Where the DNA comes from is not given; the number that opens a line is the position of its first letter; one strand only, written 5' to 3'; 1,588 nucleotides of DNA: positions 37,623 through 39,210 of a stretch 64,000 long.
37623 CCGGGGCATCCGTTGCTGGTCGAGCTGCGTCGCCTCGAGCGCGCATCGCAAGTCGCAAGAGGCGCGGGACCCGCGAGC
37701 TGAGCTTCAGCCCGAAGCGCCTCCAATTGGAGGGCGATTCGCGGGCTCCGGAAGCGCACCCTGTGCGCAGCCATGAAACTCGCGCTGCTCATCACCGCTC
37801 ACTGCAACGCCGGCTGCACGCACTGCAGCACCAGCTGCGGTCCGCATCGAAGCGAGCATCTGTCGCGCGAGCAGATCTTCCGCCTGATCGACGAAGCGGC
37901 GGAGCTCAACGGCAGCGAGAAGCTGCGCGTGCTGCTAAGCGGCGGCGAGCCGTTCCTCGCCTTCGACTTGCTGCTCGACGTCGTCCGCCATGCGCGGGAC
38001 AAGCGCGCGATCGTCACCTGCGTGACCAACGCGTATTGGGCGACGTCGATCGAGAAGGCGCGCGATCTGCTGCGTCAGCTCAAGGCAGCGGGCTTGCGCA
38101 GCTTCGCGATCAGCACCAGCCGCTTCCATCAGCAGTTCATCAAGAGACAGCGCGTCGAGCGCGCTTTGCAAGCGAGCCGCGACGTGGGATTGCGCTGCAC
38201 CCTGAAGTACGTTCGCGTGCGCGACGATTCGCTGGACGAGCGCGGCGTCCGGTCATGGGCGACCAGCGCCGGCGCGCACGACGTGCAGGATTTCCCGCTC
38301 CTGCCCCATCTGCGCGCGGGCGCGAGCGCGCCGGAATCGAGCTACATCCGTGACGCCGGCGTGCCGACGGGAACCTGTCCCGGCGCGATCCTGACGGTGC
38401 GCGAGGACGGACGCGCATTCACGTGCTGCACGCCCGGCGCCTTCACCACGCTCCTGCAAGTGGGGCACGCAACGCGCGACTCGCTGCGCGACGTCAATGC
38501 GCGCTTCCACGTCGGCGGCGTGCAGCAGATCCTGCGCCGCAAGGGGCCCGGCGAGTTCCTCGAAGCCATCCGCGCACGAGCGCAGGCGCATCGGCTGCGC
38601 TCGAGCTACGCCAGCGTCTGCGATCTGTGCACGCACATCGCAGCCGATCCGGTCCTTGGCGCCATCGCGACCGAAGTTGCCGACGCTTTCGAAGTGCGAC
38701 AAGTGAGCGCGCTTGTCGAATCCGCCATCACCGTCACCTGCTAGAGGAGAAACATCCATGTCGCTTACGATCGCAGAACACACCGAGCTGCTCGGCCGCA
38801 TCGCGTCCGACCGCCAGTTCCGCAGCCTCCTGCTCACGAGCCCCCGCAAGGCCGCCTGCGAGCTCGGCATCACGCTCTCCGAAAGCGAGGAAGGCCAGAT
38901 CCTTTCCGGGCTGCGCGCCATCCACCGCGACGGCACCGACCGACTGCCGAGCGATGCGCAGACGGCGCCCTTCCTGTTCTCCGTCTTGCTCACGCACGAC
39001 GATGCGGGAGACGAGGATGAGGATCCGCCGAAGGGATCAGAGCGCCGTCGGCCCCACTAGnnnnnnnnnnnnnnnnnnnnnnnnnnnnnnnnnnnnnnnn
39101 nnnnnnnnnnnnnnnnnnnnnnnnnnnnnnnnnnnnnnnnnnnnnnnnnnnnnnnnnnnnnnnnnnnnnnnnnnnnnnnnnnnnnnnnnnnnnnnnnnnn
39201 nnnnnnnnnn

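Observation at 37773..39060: Radical SAM enzyme coupled to an NHLP-like 100-aa peptide with a Cys-free acidic core: candidate new RiPP system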

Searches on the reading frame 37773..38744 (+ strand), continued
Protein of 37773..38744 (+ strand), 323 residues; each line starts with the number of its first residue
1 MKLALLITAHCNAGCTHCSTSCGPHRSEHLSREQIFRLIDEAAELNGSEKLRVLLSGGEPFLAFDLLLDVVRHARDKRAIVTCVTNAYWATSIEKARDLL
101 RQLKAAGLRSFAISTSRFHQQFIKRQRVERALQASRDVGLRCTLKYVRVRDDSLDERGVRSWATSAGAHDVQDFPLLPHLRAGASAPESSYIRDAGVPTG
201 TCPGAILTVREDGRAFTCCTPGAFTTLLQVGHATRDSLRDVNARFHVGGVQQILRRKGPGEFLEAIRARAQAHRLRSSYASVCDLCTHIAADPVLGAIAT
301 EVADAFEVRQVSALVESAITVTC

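Call 36: search_solved_structures(query=window:37773-38744:+, max_evalue=0.001, show_alignments=1)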
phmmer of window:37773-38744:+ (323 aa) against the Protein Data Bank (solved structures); distinct sequences matched with E-value up to 0.001: 3.
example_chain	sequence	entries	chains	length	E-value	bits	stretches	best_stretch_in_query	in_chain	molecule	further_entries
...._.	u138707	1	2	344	1.9e-21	79.9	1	5-288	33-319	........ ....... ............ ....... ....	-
8ai1_A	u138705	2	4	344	3.6e-21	79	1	5-288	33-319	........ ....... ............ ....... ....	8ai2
8ai3_A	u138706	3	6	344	6.5e-20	74.9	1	5-288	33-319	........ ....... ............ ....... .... | Radical SAM core domain-containing protein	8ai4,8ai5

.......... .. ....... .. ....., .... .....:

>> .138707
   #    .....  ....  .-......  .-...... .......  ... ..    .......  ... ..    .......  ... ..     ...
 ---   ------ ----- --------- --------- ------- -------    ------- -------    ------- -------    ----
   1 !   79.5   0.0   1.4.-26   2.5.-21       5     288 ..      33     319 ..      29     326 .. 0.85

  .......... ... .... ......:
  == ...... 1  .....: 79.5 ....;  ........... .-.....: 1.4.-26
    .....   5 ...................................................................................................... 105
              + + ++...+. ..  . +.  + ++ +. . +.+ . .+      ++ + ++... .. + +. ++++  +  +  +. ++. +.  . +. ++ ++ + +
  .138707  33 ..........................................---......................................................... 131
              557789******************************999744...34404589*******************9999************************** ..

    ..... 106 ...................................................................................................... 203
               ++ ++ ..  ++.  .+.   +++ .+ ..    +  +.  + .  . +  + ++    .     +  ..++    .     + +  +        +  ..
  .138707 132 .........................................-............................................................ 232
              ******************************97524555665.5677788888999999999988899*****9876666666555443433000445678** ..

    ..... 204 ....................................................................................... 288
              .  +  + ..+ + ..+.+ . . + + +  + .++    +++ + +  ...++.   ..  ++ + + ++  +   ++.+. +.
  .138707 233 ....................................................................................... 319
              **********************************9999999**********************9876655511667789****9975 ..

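Call 47: predict_structure(alignment_id=A2)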
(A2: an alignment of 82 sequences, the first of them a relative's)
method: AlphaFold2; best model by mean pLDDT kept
length: 450 residues; sequences in the alignment: 82
mean_pLDDT: 88.0   pTM: 0.72
mean pLDDT of the five models: 88.0, 87.7, 87.5, 86.6, 84.0
residues with pLDDT >= 90: 315; 70-90: 58; 50-70: 40; < 50: 37
segments of 3 or more residues with pLDDT < 50: 327-353, 444-450
pLDDT, mean of each block of 10 residues (from residue 1): 98 97 98 98 96 97 98 99 98 99 99 98 98 99 98 98 98 98 98 98 94 97 97 98 96 98 99 98 98 98 97 88 50 44 42 56 67 81 89 85 85 78 66 54 46
secondary structure, 60 per line:
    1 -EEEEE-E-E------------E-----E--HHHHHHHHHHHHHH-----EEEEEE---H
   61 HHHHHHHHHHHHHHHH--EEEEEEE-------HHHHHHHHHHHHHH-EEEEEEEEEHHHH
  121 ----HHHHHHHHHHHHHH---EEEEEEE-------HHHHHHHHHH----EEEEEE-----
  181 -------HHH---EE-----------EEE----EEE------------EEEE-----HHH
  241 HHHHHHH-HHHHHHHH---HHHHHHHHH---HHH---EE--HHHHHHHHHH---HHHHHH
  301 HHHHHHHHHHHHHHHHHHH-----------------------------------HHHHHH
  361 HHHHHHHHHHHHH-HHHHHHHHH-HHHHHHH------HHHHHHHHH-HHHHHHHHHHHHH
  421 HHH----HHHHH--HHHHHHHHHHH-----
elements in order: E2-6 H32-45 E51-56 H60-76 E79-85 H93-106 E108-116 H117-120 H125-138 E142-148 H156-165 E170-175 E207-209 E214-216 E229-232 H238-247 H249-256 H260-268 H282-291 H295-319 H355-373 H375-383 H385-391 H398-406 H408-423 H428-432 H435-445

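Call 50: fold_search(model_id=the predicted structure, library=pdb)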
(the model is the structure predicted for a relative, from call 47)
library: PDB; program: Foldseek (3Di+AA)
matches with E <= 10: 1628; with E <= 0.001: 88
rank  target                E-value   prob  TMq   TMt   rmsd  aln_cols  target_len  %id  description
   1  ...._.                5.5e-18  1.00  0.61  0.83   3.0       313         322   20  Crystal structure of radical SAM epimerase EpeE D210A mutant from Bacillus subtilis with [4Fe-4S] clusters, S-adenosyl (released 2024-01-10)
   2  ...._B                9.4e-18  1.00  0.60  0.81   3.1       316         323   20  Crystal structure of radical SAM epimerase EpeE D210A mutant from Bacillus subtilis with [4Fe-4S] clusters, S-adenosyl (released 2024-01-10)
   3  8ai1_A                1.1e-17  1.00  0.61  0.84   3.0       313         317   20  Crystal structure of radical SAM epimerase EpeE from Bacillus subtilis with [4Fe-4S] clusters and S-adenosyl-L-homocys (released 2024-01-10)
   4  8ai2_B                1.9e-17  1.00  0.62  0.84   3.1       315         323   20  Crystal structure of radical SAM epimerase EpeE from Bacillus subtilis with [4Fe-4S] clusters, S-adenosyl-L-homocystei (released 2024-01-10)
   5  8ai3_A                2.7e-17  1.00  0.61  0.84   3.0       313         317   20  Crystal structure of radical SAM epimerase EpeE C223A mutant from Bacillus subtilis with [4Fe-4S] clusters and S-adeno (released 2024-01-10)
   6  8ai4_B                3.7e-17  1.00  0.61  0.83   3.0       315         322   20  Crystal structure of radical SAM epimerase EpeE C223A mutant from Bacillus subtilis with [4Fe-4S] clusters, S-adenosyl (released 2024-01-10)
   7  8ai1_B                4.3e-17  1.00  0.60  0.82   3.1       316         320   20  Crystal structure of radical SAM epimerase EpeE from Bacillus subtilis with [4Fe-4S] clusters and S-adenosyl-L-homocys (released 2024-01-10)
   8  8ai4_A                4.6e-17  1.00  0.61  0.85   3.0       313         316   20  Crystal structure of radical SAM epimerase EpeE C223A mutant from Bacillus subtilis with [4Fe-4S] clusters, S-adenosyl (released 2024-01-10)
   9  8ai3_B                7.9e-17  1.00  0.61  0.83   2.8       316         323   20  Crystal structure of radical SAM epimerase EpeE C223A mutant from Bacillus subtilis with [4Fe-4S] clusters and S-adeno (released 2024-01-10)
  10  7vob                  2.8e-09  1.00  0.41  0.55   8.8       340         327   20  The crystal structure of a Radical SAM Enzyme BlsE involved in the Biosynthesis of Blasticidin S (released 2022-05-04)
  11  6efn                  1.1e-07  1.00  0.40  0.46   6.6       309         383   20  Structure of a RiPP maturase, SkfB (released 2018-10-24)
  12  4k39_A                1.7e-07  1.00  0.41  0.50  11.7       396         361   15  Native anSMEcpe with bound AdoMet and Cp18Cys peptide (released 2013-05-08)
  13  6c8v                  2.1e-07  1.00  0.35  0.49   7.4       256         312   19  X-ray structure of PqqE from Methylobacterium extorquens (released 2018-02-14)
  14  4k38_A                2.6e-07  1.00  0.42  0.50  10.4       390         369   14  Native anSMEcpe with bound AdoMet and Kp18Cys peptide (released 2013-05-08)
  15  9dfw_A                4.4e-07  1.00  0.33  0.51   3.9       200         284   20  X-ray crystal structure of an engineered Viperin-like enzyme from T. virens with bound CTP and SAM (released 2025-02-12)
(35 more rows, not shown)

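Call 52: search_protein_families(library=ncbifam, proteins=[L023:3348-4343:+, P0114, P0115, P0116, P0009, P0019, P0108, P0103, P0022, P0070], max_evalue=1e-15)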
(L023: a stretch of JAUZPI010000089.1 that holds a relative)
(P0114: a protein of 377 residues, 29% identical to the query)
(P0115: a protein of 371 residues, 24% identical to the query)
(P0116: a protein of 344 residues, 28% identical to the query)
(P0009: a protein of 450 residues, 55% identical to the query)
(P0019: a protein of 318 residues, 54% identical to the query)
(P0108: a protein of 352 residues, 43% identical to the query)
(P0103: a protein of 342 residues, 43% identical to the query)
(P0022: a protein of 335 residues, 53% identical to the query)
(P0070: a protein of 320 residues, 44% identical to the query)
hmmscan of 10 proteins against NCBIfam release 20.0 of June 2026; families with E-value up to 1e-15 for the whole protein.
L023:3348-4343:+ (331 aa): 1 family
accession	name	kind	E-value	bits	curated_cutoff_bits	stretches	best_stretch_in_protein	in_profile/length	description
TIGR04078.1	rSAM_yydG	equivalog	6.2e-41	140.8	300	1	3-301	3-302/309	YydG family radical SAM peptide epimerase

P0114 (377 aa): 0 families

P0115 (371 aa): 1 family
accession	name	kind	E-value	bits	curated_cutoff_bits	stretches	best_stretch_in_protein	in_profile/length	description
TIGR04078.1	rSAM_yydG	equivalog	2.7e-30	105.9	300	1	36-348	3-303/309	YydG family radical SAM peptide epimerase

P0116 (344 aa): 0 families

P0009 (450 aa): 1 family
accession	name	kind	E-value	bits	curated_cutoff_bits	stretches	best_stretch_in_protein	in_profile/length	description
TIGR04078.1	rSAM_yydG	equivalog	8.2e-34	117.5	300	1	3-290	3-292/309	YydG family radical SAM peptide epimerase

P0019 (318 aa): 1 family
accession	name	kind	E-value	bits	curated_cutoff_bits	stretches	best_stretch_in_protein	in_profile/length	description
TIGR04078.1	rSAM_yydG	equivalog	1.5e-30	106.7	300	1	5-292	5-294/309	YydG family radical SAM peptide epimerase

P0108 (352 aa): 1 family
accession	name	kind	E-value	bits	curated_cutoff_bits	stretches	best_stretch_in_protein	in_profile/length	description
TIGR04078.1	rSAM_yydG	equivalog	1.4e-30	106.9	300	1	8-139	4-133/309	YydG family radical SAM peptide epimerase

P0103 (342 aa): 1 family
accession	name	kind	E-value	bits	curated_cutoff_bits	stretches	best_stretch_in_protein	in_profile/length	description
TIGR04078.1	rSAM_yydG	equivalog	2.7e-28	99.3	300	1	3-289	3-291/309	YydG family radical SAM peptide epimerase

P0022 (335 aa): 1 family
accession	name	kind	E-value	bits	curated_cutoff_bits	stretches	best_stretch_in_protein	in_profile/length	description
TIGR04078.1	rSAM_yydG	equivalog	8.2e-28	97.8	300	1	7-294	7-296/309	YydG family radical SAM peptide epimerase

P0070 (320 aa): 1 family
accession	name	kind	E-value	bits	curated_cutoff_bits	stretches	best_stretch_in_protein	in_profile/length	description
TIGR04078.1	rSAM_yydG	equivalog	3.2e-28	99.1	300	1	3-295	3-296/309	YydG family radical SAM peptide epimerase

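Call 62: search_protein_representatives(protein=window:37773-38744:+)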
Query: 323 residues. Proteins with E-value up to 0.001 (for the whole library): 3961; up to 1e-10: 1521; up to 1e-30: 73. The best 150 are listed.
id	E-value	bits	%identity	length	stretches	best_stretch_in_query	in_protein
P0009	1.2e-111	389.4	56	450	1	1-318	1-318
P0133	9.7e-84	297.7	46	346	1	1-315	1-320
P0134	4.3e-81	289.0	44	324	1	1-321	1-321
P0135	3.6e-78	279.4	44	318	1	1-302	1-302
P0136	1.2e-73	264.5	46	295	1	1-294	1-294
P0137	3.9e-72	259.5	38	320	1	1-314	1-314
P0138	4.6e-72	259.3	40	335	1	1-317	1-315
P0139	6.2e-72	258.9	42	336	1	1-309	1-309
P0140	1.4e-71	257.7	39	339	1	3-312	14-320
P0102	5.8e-71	255.7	38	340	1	3-314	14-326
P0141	1.1e-70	254.8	44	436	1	8-318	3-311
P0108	1.8e-69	250.8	43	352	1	3-304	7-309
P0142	2.0e-68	247.4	41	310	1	1-302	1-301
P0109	2.2e-68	247.2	43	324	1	1-316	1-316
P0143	8.1e-68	245.4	41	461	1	1-305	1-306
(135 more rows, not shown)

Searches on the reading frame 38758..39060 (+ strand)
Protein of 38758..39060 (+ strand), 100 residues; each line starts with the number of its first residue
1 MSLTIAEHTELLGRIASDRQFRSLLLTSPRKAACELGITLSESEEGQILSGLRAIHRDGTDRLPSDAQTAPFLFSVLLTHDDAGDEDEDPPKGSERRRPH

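Call 3: search_protein_families(library=pfam, proteins=[window:38759-39060:+], max_evalue=1)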
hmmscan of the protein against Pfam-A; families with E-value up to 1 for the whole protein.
window:38759-39060:+ (100 aa): 1 family
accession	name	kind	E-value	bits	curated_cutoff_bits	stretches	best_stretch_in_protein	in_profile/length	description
PF23737.1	HTH_71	-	0.42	11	27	1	77-96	30-49/50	HTH 3-helical bundle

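Call 4: search_protein_families(library=ncbifam, proteins=[window:38759-39060:+], max_evalue=1)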
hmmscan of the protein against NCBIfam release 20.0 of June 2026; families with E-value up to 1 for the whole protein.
window:38759-39060:+ (100 aa): 0 families

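Call 6: find_homologous_proteins(query=window:38759-39060:+, max_evalue=0.01)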
Query window:38759-39060:+: 76 candidates shared short words with the query, none scored E <= 0.01.

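Call 22: search_protein_families(library=ncbifam, proteins=[window:38758-39060:+], max_evalue=10)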
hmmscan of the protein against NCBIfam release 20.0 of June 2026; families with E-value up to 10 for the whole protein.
window:38758-39060:+ (100 aa): 3 families
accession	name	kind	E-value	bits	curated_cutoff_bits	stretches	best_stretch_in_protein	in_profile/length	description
NF038399.1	NH_RiPP_Os17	domain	7.5e-08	32.3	40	1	10-45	5-40/63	Os1348 family NHLP clan protein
TIGR04509.1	mod_pep_NH_fam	subfamily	0.00012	22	34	1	3-43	2-42/87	NHLP-related RiPP peptide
TIGR03793.1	leader_NHLP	domain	0.02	14.7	50.9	1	10-43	8-41/77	NHLP leader peptide family RiPP precursor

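Call 23: search_protein_families(library=pfam, proteins=[window:38758-39060:+], max_evalue=10)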
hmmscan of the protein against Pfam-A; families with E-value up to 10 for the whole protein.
window:38758-39060:+ (100 aa): 2 families
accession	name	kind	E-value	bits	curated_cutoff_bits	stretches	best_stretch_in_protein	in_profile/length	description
PF14407.11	Frankia_peptide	-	9.5e-05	23.1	48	1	10-49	3-39/63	Ribosomally synthesized peptide prototyped by Frankia Franean1_4349.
PF19398.4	DurB-like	-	0.24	12.1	26.6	1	8-34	3-29/81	Lantibiotic duramycin B-like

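Call 41: find_homologous_proteins(query=A3, max_evalue=0.001)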
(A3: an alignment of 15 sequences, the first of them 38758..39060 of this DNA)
Query A3 (15 sequences) (100 aa, profile of the alignment): 12 proteins with E <= 0.001 among 2745 candidates.
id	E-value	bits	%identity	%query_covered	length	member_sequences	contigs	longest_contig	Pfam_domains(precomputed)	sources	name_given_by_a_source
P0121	2.6e-28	116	65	100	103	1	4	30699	-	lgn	-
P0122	2.9e-28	116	71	100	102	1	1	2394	-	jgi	-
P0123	1.3e-25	107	100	100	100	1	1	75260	-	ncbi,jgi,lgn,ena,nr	ncbi:MAG TPA: hypothetical protein VFB36_02725 [Nevskiaceae bacterium]|nr:hypothetical protein [Nevs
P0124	1.6e-22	97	72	100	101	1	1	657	-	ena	-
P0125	3.0e-20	90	68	99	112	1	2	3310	-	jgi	jgi:hypothetical protein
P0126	7.8e-20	89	28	46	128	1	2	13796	-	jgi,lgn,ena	-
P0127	5.5e-17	80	-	-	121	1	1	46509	-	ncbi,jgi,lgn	ncbi:MAG: hypothetical protein WC809_17580 [Sinimarinibacterium sp.]|jgi:hypothetical protein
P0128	8.5e-16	76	52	31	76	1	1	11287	PF14407.12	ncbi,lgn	-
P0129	9.5e-16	76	-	-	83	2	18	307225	PF14407.12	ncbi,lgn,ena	-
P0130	1.4e-13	69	35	37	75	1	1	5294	-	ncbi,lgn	-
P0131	4.6e-13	67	-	-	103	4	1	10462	PF14407.12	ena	-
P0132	6.6e-9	54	37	41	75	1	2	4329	-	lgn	-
